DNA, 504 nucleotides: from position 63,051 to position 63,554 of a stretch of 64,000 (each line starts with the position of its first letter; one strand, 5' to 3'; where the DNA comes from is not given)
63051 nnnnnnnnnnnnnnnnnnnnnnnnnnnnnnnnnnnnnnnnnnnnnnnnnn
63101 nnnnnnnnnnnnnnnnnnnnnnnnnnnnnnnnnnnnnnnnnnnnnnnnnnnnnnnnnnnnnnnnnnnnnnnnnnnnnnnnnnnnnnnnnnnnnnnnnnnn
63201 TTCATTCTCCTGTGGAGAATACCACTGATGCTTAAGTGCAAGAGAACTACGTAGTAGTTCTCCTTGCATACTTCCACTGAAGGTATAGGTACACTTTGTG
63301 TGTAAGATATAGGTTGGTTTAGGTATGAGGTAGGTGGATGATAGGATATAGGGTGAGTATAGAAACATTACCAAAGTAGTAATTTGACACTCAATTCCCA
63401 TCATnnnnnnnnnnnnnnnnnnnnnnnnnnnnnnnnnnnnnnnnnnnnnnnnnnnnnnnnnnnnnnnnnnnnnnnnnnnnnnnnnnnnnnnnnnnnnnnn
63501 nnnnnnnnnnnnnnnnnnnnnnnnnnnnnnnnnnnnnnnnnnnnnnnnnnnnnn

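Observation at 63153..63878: Non-coding C-poor region of ~740 bp with palindrome and a perfect 16-bp tandem duplication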

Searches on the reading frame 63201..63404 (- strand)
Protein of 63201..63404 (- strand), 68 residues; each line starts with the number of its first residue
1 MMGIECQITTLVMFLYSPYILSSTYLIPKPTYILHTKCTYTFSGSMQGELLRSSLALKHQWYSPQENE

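Call 56: search_protein_families(library=phrogs, proteins=[window:63201-63404:-], max_evalue=0.01)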
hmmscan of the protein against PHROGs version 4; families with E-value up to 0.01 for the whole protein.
window:63201-63404:- (68 aa): 0 families
